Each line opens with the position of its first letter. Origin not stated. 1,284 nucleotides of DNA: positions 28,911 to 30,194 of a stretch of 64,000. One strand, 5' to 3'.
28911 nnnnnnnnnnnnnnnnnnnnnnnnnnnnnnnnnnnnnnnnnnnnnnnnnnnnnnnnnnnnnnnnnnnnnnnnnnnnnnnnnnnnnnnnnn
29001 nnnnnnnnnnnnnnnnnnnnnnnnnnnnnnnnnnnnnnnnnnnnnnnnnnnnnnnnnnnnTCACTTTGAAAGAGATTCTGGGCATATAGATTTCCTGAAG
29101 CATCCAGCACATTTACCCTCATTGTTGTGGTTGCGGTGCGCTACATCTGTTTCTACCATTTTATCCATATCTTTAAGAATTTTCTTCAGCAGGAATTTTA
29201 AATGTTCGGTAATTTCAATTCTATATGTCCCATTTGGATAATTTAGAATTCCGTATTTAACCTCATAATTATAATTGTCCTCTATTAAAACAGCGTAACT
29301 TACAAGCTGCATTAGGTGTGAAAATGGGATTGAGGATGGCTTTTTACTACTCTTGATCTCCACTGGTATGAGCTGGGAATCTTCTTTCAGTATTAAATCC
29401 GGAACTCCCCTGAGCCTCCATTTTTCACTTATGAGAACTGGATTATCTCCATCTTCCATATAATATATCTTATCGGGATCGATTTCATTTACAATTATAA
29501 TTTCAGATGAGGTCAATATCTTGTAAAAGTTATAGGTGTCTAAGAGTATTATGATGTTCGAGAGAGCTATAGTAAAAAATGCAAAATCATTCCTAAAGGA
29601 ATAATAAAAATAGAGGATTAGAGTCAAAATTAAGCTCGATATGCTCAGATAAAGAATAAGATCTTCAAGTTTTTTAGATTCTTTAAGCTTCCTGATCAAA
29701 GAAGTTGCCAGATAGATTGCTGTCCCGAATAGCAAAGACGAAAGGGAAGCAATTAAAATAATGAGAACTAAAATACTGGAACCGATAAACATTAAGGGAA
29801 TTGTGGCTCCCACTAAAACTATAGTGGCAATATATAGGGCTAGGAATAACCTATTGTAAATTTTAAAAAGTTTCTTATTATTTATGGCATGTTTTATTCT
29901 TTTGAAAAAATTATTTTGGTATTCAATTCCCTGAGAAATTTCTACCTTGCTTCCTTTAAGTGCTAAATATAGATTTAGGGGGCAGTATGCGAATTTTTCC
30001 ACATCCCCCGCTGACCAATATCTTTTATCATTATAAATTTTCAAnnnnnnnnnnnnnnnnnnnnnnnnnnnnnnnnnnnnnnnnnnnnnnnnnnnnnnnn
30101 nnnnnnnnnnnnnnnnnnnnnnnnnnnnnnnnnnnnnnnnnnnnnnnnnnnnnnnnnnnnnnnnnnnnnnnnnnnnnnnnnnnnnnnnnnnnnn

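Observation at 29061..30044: Cas4/DUF83-type Fe-S nuclease split by a four-helix transmembrane insertion, with no CRISPR-cas context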

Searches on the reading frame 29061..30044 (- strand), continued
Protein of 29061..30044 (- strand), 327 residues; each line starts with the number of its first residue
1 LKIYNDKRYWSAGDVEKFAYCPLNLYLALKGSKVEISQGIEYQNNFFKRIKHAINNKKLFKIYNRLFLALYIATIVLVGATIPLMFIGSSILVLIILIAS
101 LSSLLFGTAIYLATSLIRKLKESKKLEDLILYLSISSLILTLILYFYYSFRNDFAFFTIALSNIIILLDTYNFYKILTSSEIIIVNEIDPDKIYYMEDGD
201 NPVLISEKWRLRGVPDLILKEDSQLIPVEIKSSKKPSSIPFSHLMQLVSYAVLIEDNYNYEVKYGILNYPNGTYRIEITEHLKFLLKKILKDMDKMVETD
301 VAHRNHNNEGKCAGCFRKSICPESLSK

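Call 91: find_encoding_contigs(protein=P0160, flank=3000, max_places=2)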
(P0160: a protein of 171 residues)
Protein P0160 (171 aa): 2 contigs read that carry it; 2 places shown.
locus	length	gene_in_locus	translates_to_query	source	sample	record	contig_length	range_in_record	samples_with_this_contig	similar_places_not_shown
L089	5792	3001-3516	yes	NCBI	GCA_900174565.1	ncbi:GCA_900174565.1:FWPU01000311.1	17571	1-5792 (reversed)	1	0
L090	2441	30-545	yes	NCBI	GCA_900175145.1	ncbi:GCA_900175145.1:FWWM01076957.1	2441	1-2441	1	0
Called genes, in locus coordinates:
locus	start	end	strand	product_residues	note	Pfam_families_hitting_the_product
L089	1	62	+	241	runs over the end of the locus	-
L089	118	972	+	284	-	PF01555:N6_N4_Mtase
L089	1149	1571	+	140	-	PF00436:SSB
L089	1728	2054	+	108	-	PF11950:DUF3467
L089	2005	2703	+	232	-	PF01997:Translin (faint)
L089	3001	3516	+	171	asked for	PF12705:PDDEXK_1, PF01930:Cas_Cas4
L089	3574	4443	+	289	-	PF01513:NAD_kinase, PF20143:NAD_kinase_C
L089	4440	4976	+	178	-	PF00643:zf-B_box (weak)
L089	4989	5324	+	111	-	PF02463:SMC_N (weak), PF13175:AAA_15 (weak), PF13476:AAA_23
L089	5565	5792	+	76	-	?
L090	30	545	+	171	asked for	PF12705:PDDEXK_1, PF01930:Cas_Cas4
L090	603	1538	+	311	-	PF01513:NAD_kinase, PF20143:NAD_kinase_C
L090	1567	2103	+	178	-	PF00643:zf-B_box (weak)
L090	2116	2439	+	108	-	?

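Call 96: find_related_loci(query=A2, collection=viral_contigs, flank=5000)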
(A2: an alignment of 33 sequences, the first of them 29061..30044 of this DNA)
Query A2 (327 aa) in viral_contigs; peptide patterns used: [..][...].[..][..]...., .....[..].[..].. (x = any residue, [..] = any of these).
94 stretches matched a pattern, but none encodes a relative of the query by tblastn (E <= 1e-3).

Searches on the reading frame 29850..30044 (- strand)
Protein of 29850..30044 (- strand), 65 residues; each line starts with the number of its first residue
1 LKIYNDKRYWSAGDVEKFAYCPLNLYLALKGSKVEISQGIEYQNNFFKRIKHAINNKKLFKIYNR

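Call 47: search_protein_families(library=ncbifam, proteins=[window:29850-30044:-], max_evalue=1)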
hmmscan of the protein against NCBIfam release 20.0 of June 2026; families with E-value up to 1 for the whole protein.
seq(65 aa): 0 families
